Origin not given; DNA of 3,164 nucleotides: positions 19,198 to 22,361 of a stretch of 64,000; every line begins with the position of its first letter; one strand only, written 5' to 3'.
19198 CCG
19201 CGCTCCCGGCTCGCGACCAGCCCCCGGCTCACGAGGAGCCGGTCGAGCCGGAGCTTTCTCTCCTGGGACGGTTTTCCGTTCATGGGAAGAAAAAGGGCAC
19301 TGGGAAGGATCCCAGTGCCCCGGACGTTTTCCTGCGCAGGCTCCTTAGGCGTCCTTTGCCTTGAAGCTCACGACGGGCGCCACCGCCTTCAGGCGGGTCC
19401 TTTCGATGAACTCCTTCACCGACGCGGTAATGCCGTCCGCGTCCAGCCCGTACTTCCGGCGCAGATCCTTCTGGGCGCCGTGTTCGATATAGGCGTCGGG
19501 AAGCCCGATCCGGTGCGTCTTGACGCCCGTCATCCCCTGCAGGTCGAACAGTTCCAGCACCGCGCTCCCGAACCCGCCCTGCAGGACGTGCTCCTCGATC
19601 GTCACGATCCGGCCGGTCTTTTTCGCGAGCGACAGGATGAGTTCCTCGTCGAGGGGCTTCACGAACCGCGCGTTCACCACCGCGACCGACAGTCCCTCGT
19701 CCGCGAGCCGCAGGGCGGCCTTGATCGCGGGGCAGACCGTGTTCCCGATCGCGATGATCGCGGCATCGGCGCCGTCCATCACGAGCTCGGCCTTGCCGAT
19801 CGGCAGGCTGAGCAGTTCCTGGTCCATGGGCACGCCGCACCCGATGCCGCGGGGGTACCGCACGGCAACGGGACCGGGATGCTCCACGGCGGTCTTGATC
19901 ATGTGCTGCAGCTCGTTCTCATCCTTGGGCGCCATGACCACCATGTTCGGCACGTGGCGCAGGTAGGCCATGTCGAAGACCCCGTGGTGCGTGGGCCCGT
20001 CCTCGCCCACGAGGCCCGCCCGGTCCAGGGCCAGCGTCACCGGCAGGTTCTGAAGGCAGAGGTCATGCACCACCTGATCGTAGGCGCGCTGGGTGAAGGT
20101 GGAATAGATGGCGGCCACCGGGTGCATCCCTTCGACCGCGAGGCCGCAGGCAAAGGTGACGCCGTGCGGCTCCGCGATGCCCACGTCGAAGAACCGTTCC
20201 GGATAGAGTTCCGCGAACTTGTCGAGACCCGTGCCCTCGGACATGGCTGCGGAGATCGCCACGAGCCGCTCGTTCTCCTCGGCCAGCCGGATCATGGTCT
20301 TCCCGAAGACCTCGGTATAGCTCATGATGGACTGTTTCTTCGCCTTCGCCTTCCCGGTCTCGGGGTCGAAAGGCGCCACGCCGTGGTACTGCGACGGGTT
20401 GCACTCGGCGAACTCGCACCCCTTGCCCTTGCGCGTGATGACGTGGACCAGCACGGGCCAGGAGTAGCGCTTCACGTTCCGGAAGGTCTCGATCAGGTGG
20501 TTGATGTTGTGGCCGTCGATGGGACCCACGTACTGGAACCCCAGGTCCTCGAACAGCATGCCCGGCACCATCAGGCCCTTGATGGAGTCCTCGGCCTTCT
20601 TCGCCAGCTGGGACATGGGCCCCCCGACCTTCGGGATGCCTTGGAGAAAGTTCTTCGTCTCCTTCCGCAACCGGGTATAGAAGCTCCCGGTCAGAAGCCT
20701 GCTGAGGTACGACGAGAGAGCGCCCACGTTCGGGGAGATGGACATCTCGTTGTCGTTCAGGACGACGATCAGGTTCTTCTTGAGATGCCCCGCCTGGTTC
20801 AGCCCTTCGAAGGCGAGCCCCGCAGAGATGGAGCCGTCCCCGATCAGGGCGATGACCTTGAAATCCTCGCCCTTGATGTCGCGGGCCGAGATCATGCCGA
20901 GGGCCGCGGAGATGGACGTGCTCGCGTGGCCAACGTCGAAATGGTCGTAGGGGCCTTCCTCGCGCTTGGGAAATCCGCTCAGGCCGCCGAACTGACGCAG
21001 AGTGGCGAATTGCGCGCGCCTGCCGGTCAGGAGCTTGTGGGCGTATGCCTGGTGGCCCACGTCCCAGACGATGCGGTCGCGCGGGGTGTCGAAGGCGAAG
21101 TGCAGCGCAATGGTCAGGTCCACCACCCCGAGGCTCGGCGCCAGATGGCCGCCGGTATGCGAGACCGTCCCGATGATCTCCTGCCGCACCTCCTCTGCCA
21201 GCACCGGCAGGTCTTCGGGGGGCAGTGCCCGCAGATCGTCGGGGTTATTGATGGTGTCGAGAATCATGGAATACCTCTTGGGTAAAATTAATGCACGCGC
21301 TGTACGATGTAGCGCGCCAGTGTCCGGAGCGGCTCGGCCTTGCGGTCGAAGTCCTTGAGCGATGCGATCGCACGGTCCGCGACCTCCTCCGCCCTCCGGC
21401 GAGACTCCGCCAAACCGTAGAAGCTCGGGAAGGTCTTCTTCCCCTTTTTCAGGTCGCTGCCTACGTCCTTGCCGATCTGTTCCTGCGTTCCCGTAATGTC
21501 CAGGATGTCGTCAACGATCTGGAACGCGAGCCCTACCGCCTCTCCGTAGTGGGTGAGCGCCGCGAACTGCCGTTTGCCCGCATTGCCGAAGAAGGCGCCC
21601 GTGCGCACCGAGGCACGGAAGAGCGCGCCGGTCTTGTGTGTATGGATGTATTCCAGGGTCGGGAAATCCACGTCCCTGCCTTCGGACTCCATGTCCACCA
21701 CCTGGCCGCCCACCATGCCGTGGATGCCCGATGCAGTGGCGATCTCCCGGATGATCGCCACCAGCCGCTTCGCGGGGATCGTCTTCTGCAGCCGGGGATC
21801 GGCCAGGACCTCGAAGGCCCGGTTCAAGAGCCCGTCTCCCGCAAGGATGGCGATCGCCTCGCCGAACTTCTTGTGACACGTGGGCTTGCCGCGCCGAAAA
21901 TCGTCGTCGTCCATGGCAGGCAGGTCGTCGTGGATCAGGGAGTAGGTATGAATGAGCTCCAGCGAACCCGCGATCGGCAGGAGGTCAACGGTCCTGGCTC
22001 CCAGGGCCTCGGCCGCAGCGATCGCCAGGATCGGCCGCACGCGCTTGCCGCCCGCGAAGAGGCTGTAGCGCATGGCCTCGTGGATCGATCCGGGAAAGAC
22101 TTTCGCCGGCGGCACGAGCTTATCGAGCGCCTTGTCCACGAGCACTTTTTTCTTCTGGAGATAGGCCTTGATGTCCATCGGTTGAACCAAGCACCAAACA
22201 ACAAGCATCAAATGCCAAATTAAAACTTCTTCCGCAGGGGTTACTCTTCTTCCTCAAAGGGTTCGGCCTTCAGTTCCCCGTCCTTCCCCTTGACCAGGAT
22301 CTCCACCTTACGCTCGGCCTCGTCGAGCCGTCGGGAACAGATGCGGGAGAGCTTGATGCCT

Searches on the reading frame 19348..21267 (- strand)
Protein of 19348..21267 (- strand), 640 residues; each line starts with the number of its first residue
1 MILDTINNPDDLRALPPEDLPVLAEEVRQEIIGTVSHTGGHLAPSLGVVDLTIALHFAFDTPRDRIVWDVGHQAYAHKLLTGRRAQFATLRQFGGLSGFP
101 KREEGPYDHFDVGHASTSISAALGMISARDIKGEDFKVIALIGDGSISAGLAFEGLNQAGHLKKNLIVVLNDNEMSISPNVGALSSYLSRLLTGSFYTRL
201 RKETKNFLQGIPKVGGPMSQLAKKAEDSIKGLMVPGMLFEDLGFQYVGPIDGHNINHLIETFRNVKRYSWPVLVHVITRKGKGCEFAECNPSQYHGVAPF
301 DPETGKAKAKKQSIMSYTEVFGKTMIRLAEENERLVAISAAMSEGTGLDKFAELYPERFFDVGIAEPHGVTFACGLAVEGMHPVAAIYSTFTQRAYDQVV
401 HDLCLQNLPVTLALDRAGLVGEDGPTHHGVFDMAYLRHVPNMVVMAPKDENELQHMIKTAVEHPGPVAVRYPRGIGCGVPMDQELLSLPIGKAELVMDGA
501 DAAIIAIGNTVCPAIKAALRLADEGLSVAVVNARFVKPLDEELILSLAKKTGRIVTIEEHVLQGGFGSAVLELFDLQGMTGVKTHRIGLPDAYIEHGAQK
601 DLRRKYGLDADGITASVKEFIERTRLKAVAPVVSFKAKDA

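Call 92: search_protein_families(library=pfam, proteins=[window:19348-21267:-], max_evalue=0.0001)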
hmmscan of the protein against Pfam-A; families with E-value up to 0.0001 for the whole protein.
window:19348-21267:- (640 aa): 4 families
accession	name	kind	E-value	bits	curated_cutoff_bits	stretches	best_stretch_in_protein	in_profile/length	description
PF13292.11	DXP_synthase_N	-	2.9e-124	414.2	21.2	1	3-278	1-274/274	1-deoxy-D-xylulose-5-phosphate synthase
PF02779.29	Transket_pyr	-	2.2e-50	171.1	27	1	315-474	3-170/174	Transketolase, pyrimidine binding domain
PF02780.25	Transketolase_C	-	1e-34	119.6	25.9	1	491-613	1-124/124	Transketolase, C-terminal domain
PF00456.26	Transketolase_N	-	1.9e-05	24.3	22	0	63-181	55-191/334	Transketolase, thiamine diphosphate binding domain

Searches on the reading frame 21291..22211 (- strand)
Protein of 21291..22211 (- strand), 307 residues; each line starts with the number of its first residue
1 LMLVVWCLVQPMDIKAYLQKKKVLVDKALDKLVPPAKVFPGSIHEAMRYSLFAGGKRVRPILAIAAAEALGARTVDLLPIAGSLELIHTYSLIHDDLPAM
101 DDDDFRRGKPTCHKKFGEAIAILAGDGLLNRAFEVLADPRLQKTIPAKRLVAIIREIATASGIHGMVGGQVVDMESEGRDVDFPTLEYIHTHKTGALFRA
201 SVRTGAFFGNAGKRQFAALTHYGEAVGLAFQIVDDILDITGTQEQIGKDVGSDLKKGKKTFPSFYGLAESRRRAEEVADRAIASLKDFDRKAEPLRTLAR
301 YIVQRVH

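Call 92: search_protein_families(library=pfam, proteins=[window:21291-22211:-], max_evalue=0.0001)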
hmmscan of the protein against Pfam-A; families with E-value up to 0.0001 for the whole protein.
window:21291-22211:- (307 aa): 1 family
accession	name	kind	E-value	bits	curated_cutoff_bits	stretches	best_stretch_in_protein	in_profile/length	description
PF00348.22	polyprenyl_synt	-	6.3e-63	212.7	27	1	43-283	4-235/251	Polyprenyl synthetase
